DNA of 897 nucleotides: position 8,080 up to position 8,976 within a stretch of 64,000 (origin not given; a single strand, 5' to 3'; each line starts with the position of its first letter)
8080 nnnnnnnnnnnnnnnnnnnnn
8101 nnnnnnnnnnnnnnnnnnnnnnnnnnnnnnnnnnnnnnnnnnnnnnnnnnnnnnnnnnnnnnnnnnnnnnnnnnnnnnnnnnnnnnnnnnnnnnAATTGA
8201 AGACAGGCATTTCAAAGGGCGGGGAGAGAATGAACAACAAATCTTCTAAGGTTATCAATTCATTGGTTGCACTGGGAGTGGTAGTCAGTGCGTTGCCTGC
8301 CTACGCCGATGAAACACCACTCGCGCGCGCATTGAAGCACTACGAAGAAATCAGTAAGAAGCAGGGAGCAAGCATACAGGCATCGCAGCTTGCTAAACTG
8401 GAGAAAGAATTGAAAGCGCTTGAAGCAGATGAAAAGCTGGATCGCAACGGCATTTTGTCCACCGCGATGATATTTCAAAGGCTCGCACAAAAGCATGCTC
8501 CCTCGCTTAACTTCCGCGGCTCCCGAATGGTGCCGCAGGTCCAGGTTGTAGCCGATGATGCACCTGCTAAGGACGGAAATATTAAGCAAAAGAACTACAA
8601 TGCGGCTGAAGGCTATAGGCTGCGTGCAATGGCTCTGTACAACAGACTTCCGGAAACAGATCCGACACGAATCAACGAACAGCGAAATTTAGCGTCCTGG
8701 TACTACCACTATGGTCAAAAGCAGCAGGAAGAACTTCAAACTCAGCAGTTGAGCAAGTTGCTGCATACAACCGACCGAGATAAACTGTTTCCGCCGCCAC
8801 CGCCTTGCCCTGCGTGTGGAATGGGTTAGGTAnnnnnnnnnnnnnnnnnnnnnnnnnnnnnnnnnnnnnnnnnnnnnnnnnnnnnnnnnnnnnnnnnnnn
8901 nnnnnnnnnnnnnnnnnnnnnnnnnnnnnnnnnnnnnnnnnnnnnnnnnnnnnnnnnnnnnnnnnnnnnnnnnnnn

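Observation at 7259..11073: Candidate undescribed protein-scale RiPP-like system: three secreted CxxCG[M/R]G-terminated proteins, an MbnB-like DUF692 oxidase and a mini partner ORF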

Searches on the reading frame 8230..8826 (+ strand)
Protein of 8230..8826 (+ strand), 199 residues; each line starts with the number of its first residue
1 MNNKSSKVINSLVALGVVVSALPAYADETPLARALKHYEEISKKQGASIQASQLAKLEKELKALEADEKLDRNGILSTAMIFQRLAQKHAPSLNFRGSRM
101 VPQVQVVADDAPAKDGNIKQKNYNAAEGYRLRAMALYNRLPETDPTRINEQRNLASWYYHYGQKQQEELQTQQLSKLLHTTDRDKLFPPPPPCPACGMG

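Call 3: search_protein_families(library=pfam, proteins=[window:8230-8826:+], max_evalue=1)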
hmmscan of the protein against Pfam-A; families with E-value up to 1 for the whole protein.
window:8230-8826:+ (199 aa): 3 families
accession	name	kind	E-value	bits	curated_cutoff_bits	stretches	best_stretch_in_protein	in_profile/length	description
PF13424.12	TPR_12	-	0.026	15.2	30.1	1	119-166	15-63/77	Tetratricopeptide repeat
PF02436.23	PYC_OADA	-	0.058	13.6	27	1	23-88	96-159/201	Conserved carboxylase domain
PF10735.14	DUF2526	-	0.18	12.6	25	0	36-73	2-39/77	Protein of unknown function (DUF2526)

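Call 4: search_protein_families(library=ncbifam, proteins=[window:8230-8826:+], max_evalue=1)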
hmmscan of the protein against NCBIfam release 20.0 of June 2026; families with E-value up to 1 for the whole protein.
window:8230-8826:+ (199 aa): 2 families
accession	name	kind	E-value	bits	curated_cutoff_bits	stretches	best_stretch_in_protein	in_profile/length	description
NF050125.1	ChrA_rel_RiPP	equivalog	0.0028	18.4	40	1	188-199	45-56/56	chryseobasin-related MNIO class RiPP peptide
NF050124.2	chryseobasin_RiPP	equivalog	0.0073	16.9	50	1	167-199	39-71/71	MNIO class RiPP chryseobasin precursor ChrA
